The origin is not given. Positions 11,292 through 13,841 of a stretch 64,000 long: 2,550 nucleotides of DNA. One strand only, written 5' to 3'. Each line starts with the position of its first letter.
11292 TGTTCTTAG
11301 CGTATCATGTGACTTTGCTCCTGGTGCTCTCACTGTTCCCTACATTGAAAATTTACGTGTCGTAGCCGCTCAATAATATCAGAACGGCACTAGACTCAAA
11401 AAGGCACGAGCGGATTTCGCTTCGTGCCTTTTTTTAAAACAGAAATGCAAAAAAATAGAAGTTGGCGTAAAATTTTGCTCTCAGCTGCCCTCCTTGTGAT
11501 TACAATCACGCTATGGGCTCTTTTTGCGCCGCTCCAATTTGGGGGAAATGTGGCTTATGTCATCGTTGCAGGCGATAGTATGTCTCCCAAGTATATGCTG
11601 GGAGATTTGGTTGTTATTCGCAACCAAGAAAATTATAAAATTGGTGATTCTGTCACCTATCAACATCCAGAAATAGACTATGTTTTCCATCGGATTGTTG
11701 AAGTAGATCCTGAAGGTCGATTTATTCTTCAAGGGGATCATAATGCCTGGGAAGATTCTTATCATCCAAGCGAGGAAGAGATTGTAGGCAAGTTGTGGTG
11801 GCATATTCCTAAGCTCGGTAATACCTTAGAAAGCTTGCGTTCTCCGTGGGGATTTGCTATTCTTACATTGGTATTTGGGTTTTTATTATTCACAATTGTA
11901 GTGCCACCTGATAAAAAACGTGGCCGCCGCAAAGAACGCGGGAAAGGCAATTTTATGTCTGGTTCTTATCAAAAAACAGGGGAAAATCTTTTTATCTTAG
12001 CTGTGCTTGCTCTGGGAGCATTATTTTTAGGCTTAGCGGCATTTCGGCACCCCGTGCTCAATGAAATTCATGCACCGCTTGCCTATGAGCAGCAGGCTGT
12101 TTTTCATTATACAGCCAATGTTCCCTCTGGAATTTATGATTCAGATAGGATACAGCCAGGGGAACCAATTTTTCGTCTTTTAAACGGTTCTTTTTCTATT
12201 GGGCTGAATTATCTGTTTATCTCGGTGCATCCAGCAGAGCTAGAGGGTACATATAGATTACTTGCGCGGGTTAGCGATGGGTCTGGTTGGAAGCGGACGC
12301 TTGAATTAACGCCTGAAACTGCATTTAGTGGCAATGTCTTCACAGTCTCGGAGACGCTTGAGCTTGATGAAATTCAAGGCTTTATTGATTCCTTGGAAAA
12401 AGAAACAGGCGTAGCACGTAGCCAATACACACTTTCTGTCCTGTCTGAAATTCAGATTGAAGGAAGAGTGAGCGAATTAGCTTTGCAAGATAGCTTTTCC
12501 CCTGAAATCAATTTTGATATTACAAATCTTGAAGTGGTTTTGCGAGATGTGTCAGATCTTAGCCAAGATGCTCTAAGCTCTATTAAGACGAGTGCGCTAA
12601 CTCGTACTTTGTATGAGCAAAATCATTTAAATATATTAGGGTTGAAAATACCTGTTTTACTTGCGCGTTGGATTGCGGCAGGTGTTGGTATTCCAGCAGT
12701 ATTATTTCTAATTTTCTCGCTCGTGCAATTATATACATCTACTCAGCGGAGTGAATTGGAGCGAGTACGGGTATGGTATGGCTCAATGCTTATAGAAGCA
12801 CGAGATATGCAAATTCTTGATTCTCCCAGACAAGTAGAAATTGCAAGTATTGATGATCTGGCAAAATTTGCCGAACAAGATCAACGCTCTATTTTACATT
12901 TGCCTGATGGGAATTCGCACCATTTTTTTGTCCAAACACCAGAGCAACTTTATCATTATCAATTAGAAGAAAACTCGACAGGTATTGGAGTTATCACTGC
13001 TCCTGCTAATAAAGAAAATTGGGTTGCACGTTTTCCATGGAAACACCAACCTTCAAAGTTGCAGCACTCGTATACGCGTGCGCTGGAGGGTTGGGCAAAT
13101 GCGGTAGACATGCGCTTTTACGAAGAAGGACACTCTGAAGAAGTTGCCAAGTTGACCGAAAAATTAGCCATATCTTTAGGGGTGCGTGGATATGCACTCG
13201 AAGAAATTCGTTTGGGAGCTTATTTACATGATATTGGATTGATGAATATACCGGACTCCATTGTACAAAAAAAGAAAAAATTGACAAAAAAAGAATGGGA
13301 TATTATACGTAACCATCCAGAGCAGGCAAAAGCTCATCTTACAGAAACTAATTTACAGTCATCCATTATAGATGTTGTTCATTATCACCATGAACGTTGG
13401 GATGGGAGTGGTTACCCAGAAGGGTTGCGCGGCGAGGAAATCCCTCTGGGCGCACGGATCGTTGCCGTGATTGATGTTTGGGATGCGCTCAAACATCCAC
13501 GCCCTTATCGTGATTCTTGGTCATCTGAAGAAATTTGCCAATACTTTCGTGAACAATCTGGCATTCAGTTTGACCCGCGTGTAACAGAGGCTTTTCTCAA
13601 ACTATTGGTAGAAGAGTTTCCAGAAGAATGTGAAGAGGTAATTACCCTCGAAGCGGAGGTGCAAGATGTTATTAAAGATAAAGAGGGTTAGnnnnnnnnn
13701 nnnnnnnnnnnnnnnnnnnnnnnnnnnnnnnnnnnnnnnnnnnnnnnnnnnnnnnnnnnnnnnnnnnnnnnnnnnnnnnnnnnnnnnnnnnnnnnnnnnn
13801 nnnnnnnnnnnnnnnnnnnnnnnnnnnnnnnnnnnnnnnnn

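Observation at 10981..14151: SipW-type signal peptidase fused to a membrane HD-GYP protein, flanked by two small exported proteins sharing a G-x-A-x-A-N-[ST]-V site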

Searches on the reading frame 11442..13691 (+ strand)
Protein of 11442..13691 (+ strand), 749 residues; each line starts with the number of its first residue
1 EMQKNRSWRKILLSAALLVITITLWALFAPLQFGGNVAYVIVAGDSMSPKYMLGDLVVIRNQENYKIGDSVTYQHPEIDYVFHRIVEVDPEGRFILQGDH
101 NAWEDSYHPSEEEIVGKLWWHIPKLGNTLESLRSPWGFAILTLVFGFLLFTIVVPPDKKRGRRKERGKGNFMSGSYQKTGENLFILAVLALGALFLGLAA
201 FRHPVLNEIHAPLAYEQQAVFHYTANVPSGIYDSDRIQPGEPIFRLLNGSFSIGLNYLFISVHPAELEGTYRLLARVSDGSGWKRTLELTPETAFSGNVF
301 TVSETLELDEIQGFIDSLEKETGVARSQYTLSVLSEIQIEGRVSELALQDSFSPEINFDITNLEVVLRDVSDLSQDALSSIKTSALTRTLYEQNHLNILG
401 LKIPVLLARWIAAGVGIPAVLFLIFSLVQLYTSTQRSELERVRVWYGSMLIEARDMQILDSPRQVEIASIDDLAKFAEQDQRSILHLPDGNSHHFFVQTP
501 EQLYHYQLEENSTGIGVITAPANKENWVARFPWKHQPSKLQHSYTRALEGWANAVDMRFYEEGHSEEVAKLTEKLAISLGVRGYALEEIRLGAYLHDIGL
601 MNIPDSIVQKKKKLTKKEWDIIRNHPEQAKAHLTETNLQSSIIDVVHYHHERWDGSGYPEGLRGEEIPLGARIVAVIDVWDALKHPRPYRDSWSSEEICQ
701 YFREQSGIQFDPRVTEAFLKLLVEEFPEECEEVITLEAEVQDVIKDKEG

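Call 3: search_protein_families(library=pfam, proteins=[window:11442-13691:+], max_evalue=0.1)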
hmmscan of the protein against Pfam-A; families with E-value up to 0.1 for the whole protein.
window:11442-13691:+ (749 aa): 4 families
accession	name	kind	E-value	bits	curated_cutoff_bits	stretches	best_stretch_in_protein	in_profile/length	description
PF13487.12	HD_5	-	5.3e-36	124.4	27.2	1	559-714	12-170/170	HD domain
PF01966.28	HD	-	1.8e-18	67.3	22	1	563-682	3-115/116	HD domain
PF17231.7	DUF5305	-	2.8e-14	53.5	29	1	283-506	1-217/217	Family of unknown function (DUF5305)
PF00717.28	Peptidase_S24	-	1.9e-08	34.4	23.3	1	34-117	32-114/116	Peptidase S24-like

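Call 4: search_protein_families(library=ncbifam, proteins=[window:11442-13691:+], max_evalue=0.1)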
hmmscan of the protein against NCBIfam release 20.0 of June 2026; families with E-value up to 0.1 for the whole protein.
window:11442-13691:+ (749 aa): 6 families
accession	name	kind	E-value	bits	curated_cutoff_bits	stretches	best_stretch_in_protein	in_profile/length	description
NF053512.1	nitric_RR_NosR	exception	4.6e-40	137.9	400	1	537-732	167-364/422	response regulator c-di-GMP phosphodiesterase, NosR family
TIGR02228.1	sigpep_I_arch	equivalog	1.3e-18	67.3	51.85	1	14-152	8-153/158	signal peptidase I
NF046067.1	SigPepSipWBacil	equivalog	1.5e-11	44.2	190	1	30-151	33-159/189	signal peptidase I SipW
TIGR00277.1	HDIG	domain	6e-08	32.5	27.6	1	564-651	8-83/84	HDIG domain-containing metalloprotein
TIGR02754.1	sod_Ni_protease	equivalog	4.5e-05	23.8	63.25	1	42-107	3-74/90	nickel-type superoxide dismutase maturation protease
TIGR02227.1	sigpep_I_bact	equivalog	0.014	15.3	47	1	27-87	10-76/162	signal peptidase I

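Call 7: find_homologous_proteins(query=window:11445-13688:+, max_evalue=0.00001)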
Query window:11445-13688:+ (748 aa): 75 proteins with E <= 0.00001 among 8000 candidates.
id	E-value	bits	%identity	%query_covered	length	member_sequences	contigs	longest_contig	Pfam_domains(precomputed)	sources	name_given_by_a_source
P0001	0.0e+0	1707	100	100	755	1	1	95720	PF17231.8,PF13487.13,PF00717.29,PF01966.29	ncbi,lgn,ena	-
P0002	0.0e+0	1409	81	100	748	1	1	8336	PF17231.8,PF13487.13,PF01966.29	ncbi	-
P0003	0.0e+0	1370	79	100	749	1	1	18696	PF17231.8,PF13487.13,PF00717.29,PF01966.29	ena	-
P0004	0.0e+0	1361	80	98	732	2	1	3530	PF17231.8,PF13487.13,PF00717.29,PF01966.29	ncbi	ncbi:MAG: signal peptidase I, partial [Chloroflexi bacterium]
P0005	0.0e+0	1268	73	99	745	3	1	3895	PF17231.8,PF13487.13,PF00717.29,PF01966.29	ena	-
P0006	0.0e+0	1212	69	99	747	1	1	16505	PF17231.8,PF13487.13,PF00717.29,PF01966.29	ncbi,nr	ncbi:MAG: signal peptidase I [Chloroflexi bacterium]|nr:signal peptidase I [Chloroflexota bacterium]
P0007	0.0e+0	1211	72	96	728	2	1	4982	PF17231.8,PF13487.13,PF00717.29,PF01966.29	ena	-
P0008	0.0e+0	1151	67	96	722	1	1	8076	PF17231.8,PF13487.13,PF00717.29,PF01966.29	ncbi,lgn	-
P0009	0.0e+0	1100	64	99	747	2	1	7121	PF17231.8,PF13487.13,PF00717.29,PF01966.29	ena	-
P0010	4.7e-281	952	58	94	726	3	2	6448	PF17231.8,PF13487.13,PF00717.29,PF01966.29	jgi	-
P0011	1.7e-279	947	57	94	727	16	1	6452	PF17231.8,PF13487.13,PF00717.29,PF01966.29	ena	-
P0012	4.6e-274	929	56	99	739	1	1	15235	PF17231.8,PF13487.13,PF00717.29,PF01966.29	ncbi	-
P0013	1.2e-265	901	56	96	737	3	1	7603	PF17231.8,PF13487.13,PF00717.29,PF01966.29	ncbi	-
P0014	5.0e-264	896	54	98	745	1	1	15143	PF17231.8,PF13487.13,PF00717.29,PF01966.29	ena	-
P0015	1.1e-255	868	52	98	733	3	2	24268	PF17231.8,PF13487.13,PF00717.29,PF01966.29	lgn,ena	-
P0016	8.5e-255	865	73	69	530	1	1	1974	PF17231.8,PF00717.29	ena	-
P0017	1.3e-253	862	53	95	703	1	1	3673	PF17231.8,PF13487.13,PF00717.29,PF01966.29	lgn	-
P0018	1.9e-252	858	52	97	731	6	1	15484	PF17231.8,PF13487.13,PF00717.29,PF01966.29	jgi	jgi:signal peptidase I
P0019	2.7e-252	857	73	68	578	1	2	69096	PF17231.8,PF00717.29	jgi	-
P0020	4.6e-251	853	52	99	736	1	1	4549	PF17231.8,PF13487.13,PF01966.29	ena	-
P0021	8.4e-249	846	50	96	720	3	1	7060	PF17231.8,PF13487.13,PF00717.29,PF01966.29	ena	-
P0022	2.9e-248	844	50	96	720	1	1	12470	PF17231.8,PF13487.13,PF01966.29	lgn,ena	-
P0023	1.6e-243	828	50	95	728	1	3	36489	PF17231.8,PF13487.13,PF00717.29,PF01966.29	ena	-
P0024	3.9e-241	820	49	97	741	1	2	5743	PF17231.8,PF13487.13,PF01966.29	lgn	-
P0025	3.7e-237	807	51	93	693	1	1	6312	PF17231.8,PF13487.13,PF01966.29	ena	-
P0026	4.0e-234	797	52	92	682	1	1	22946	PF17231.8,PF13487.13,PF01966.29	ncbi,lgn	-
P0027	6.8e-220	750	47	95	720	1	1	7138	PF17231.8,PF13487.13,PF00717.29,PF01966.29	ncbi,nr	ncbi:MAG: HD domain-containing protein [Anaerolineae bacterium]|nr:MAG: HD domain-containing protein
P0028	3.7e-212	725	56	75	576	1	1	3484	PF17231.8,PF13487.13,PF01966.29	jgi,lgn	-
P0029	1.6e-202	693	54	74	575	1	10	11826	PF17231.8,PF13487.13,PF01966.29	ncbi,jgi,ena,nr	ncbi:MAG: HD domain-containing protein [Anaerolineae bacterium]|nr:HD domain-containing protein [Ana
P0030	2.3e-191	656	43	93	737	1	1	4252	PF17231.8,PF13487.13,PF00717.29,PF01966.29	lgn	-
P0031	1.7e-188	646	51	75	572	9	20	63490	PF17231.8,PF13487.13,PF01966.29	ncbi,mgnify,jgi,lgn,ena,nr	ncbi:MAG: HD domain-containing protein [Anaerolineae bacterium]|mgnify:FL=1|jgi:HD-GYP domain-contai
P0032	1.3e-169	584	42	96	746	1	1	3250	PF13487.13,PF00717.29,PF01966.29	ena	-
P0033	2.1e-158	547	39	96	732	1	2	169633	PF17231.8,PF13487.13,PF00717.29,PF01966.29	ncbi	-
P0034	2.8e-151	523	38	93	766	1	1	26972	PF13487.13,PF00717.29,PF01966.29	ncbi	-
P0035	9.2e-149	515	36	97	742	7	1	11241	PF17231.8,PF13487.13,PF00717.29,PF01966.29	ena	-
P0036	5.1e-148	512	38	96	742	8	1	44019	PF17231.8,PF13487.13,PF00717.29,PF01966.29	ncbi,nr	ncbi:MAG TPA: signal peptidase I [Chloroflexi bacterium]|nr:signal peptidase I [Chloroflexota bacter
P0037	5.3e-147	509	37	96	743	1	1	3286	PF17231.8,PF13487.13,PF01966.29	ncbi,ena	-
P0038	3.5e-145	503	37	95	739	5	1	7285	PF17231.8,PF13487.13,PF00717.29,PF01966.29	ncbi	-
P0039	8.7e-141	489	36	96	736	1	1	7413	PF17231.8,PF13487.13,PF01966.29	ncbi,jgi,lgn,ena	-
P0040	6.6e-137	476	48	60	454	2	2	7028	PF17231.8,PF13487.13,PF01966.29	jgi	-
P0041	7.5e-136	472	37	95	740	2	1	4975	PF17231.8,PF13487.13,PF00717.29,PF01966.29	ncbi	-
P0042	4.8e-105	370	36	70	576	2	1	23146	PF17231.8,PF00717.29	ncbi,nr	ncbi:MAG: signal peptidase I [Anaerolineales bacterium]|nr:signal peptidase I [Anaerolineales bacter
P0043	2.8e-102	361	36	68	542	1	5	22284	PF17231.8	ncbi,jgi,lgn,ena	-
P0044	1.5e-96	342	35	66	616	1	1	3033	PF17231.8,PF00717.29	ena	-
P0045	2.5e-89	318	36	66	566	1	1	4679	PF17231.8,PF00717.29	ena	-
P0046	2.8e-89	318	35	70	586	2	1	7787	PF17231.8,PF00717.29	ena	-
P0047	9.6e-89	317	36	65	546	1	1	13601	PF17231.8,PF00717.29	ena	-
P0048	7.7e-86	307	35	67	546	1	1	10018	PF17231.8,PF00717.29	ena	-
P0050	7.8e-83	297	32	69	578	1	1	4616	PF17231.8,PF00717.29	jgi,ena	-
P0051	7.9e-83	297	34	68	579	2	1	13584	PF17231.8,PF00717.29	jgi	jgi:signal peptidase I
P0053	2.7e-81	292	35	68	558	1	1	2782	PF17231.8,PF00717.29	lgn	-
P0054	6.2e-81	291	35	66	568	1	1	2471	PF17231.8,PF00717.29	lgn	-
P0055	3.2e-79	285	31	66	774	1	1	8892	PF00717.29,PF00563.26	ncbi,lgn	-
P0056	3.7e-76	275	34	68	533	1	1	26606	PF17231.8,PF00717.29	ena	-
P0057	2.1e-56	210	30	68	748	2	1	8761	PF17231.8,PF00717.29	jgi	jgi:signal peptidase I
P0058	9.3e-31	125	36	28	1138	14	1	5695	PF13185.13,PF13487.13,PF01966.29,PF01590.33,PF13492.13,PF00990.27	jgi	jgi:diguanylate cyclase (GGDEF)-like protein/putative nucleotidyltransferase with HDIG domain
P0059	1.3e-30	124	35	28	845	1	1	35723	PF13185.13,PF13487.13,PF01966.29,PF01590.33,PF13492.13,PF00990.27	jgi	jgi:diguanylate cyclase (GGDEF)-like protein/putative nucleotidyltransferase with HDIG domain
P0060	2.1e-30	124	42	22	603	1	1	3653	PF13487.13,PF01966.29,PF00990.27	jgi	jgi:diguanylate cyclase (GGDEF)-like protein/putative nucleotidyltransferase with HDIG domain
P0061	2.1e-27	114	47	18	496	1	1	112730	PF00672.31,PF13487.13,PF01966.29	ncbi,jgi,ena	-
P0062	2.7e-26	110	39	21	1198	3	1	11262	PF07495.20,PF07494.18,PF13487.13,PF01966.29,PF08450.19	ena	-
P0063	1.5e-23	101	31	25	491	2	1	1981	PF08447.19,PF13426.14,PF13188.14,PF13487.13,PF01966.29,PF08448.17,PF00989.32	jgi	-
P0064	4.3e-23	99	36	22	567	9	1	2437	PF08668.19,PF13487.13,PF01966.29,PF00990.27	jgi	-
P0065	1.4e-22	98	35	22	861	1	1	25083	PF02743.25,PF22673.3,PF13487.13,PF01966.29,PF00990.27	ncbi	-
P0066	5.2e-22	96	36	21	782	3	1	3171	PF13185.13,PF13487.13,PF01966.29,PF01590.33,PF02518.32,PF13492.13,PF00512.32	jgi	-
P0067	9.3e-22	95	34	24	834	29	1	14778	PF13185.13,PF13487.13,PF01966.29,PF00990.27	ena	-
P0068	1.2e-21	95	31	28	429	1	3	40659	PF13487.13,PF01966.29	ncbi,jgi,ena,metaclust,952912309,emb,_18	jgi:HD-GYP domain-containing protein (c-di-GMP phosphodiesterase class II)|metaclust:\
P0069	1.2e-21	95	31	28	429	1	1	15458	PF13487.13,PF01966.29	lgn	-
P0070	1.4e-21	94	40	18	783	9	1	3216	PF13185.13,PF13487.13,PF01966.29,PF01590.33,PF02518.32,PF13492.13,PF00512.32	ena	-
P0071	1.3e-19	88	32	21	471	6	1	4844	PF08668.19,PF13487.13,PF01966.29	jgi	jgi:putative nucleotidyltransferase with HDIG domain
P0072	2.7e-19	87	32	25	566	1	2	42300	PF13487.13,PF01966.29,PF24898.3,PF00990.27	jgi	jgi:diguanylate cyclase (GGDEF)-like protein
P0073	3.1e-19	87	36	19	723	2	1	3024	PF13487.13,PF01966.29,PF00990.27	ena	-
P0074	6.5e-18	82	38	17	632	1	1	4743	PF05226.17,PF13487.13,PF01966.29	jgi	jgi:adenylate cyclase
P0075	1.4e-16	78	33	22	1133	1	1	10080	PF13185.13,PF13487.13,PF01966.29,PF01590.33,PF13492.13,PF00990.27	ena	-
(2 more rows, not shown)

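Call 20: search_protein_families(library=pfam, proteins=[P0055], max_evalue=0.001)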
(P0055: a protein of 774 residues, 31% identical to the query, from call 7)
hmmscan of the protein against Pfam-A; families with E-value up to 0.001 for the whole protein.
P0055 (774 aa): 4 families
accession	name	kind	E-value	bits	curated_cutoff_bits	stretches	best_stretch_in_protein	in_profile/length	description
PF00563.25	EAL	-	3.2e-53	181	31.3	1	525-758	2-236/236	EAL domain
PF00717.28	Peptidase_S24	-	7.6e-08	32.5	23.3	1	30-115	30-114/116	Peptidase S24-like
PF17231.7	DUF5305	-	3.8e-05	23.7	29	1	285-508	1-217/217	Family of unknown function (DUF5305)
PF13273.12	DUF4064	-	0.0004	21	32.1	1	134-202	6-77/102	Protein of unknown function (DUF4064)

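Call 33: find_encoding_contigs(protein=P0031, flank=5000, max_places=2)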
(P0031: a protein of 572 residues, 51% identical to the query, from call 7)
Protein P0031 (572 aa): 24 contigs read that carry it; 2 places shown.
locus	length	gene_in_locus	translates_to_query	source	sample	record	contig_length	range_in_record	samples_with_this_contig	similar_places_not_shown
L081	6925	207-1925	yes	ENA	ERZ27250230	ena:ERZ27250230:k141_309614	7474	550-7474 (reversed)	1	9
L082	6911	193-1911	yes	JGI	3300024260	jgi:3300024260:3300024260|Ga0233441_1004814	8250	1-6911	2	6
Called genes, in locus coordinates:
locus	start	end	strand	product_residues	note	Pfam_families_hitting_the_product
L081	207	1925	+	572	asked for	PF17231:DUF5305 (weak), PF13487:HD_5, PF01966:HD (weak)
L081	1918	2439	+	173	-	PF00353:HemolysinCabind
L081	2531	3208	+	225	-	PF01726:LexA_DNA_bind, PF00717:Peptidase_S24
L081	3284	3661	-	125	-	PF16320:Ribosomal_L12_N, PF00542:Ribosomal_L12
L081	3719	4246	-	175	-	PF00466:Ribosomal_L10, PF28227:MRPL11_C (weak), PF27436:RL10_C (weak)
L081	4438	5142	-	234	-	PF00687:Ribosomal_L1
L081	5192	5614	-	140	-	PF03946:Ribosomal_L11_N, PF00298:Ribosomal_L11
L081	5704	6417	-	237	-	PF02357:NusG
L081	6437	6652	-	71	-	PF00584:SecE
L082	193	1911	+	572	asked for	PF17231:DUF5305 (weak), PF13487:HD_5, PF01966:HD (weak)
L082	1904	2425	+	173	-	PF00353:HemolysinCabind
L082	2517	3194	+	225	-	PF01726:LexA_DNA_bind, PF00717:Peptidase_S24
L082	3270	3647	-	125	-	PF16320:Ribosomal_L12_N, PF00542:Ribosomal_L12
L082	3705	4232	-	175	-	PF00466:Ribosomal_L10, PF28227:MRPL11_C (weak), PF27436:RL10_C (weak)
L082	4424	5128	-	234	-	PF00687:Ribosomal_L1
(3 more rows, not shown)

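Call 34: find_encoding_contigs(protein=P0019, flank=5000, max_places=2)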
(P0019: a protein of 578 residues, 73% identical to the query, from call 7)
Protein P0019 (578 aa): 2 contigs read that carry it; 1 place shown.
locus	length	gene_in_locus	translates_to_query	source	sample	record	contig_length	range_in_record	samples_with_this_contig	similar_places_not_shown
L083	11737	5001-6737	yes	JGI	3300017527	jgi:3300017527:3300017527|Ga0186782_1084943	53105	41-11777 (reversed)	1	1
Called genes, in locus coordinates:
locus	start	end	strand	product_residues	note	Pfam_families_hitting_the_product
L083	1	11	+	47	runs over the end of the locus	PF00578:AhpC-TSA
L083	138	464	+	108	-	PF00578:AhpC-TSA, PF10417:1-cysPrx_C (faint)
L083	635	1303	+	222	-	-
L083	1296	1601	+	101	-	PF13601:HTH_34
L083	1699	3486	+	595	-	PF13522:GATase_6, PF13537:GATase_7, PF01380:SIS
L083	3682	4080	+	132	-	-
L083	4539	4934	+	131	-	-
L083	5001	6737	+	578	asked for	PF00717:Peptidase_S24 (weak), PF17231:DUF5305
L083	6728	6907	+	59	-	-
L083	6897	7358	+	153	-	PF00353:HemolysinCabind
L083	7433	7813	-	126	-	PF22746:SHOCT-like_DUF2089-C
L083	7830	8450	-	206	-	PF22746:SHOCT-like_DUF2089-C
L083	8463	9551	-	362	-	PF13349:DUF4097 (faint), PF22746:SHOCT-like_DUF2089-C (weak)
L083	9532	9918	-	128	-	PF22747:Zn_ribbon_DUF2089, PF09862:DUF2089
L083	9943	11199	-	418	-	PF01306:LacY_symp (weak), PF07690:MFS_1, PF12832:MFS_1_like, PF00083:Sugar_tr (weak), PF05977:MFS_3, PF07690:MFS_1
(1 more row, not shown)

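Call 51: predict_structure(alignment_id=A1)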
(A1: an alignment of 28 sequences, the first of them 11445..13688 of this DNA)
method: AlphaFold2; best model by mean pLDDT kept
length: 748 residues; sequences in the alignment: 28
mean_pLDDT: 77.6   pTM: 0.40
mean pLDDT of the five models: 77.6, 76.6, 74.4, 74.4, 73.5
residues with pLDDT >= 90: 121; 70-90: 462; 50-70: 97; < 50: 68
segments of 3 or more residues with pLDDT < 50: 1-3, 154-174, 511-535, 730-748
pLDDT, mean of each block of 10 residues (from residue 1): 58 73 66 73 67 84 88 86 89 80 85 88 79 70 71 47 35 56 85 87 86 92 85 80 87 94 91 91 91 95 92 87 81 95 91 92 82 77 88 80 90 89 84 75 76 66 77 81 82 82 80 40 38 49 73 74 83 91 86 82 75 78 77 71 77 61 77 87 75 84 85 89 67 45 45
secondary structure, 60 per line:
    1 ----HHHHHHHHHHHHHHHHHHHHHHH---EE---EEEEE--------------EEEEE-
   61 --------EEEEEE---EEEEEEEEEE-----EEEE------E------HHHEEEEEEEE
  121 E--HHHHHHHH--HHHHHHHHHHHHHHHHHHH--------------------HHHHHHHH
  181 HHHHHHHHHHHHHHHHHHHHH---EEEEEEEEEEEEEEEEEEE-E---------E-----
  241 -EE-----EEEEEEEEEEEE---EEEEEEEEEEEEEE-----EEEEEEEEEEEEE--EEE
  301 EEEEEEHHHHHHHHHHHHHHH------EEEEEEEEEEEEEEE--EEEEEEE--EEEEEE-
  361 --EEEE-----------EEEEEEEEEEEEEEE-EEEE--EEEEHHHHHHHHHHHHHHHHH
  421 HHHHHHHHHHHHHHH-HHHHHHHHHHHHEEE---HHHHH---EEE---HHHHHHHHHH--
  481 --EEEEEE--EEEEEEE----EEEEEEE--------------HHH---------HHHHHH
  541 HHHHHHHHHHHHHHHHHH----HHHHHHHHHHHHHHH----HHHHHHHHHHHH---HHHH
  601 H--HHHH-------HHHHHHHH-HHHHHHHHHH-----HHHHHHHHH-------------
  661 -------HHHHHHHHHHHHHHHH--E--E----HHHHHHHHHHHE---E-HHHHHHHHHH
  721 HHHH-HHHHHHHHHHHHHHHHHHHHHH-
elements in order (helices of 4 or more, strands of 3 or more residues): H5-27 E36-40 E55-59 E69-74 E78-87 E93-96 E113-121 H124-131 H134-152 H173-201 E205-223 E249-260 E264-277 E283-295 E298-306 H307-321 E328-342 E345-351 E354-359 E363-366 E378-392 E394-397 E400-403 H404-435 H437-448 E449-451 H455-459 E463-465 H469-478 E483-488 E491-497 E502-508 H535-558 H563-577 H582-593 H597-601 H604-607 H615-622 H624-633 H639-647 H668-683 H694-704 H711-724 H726-747
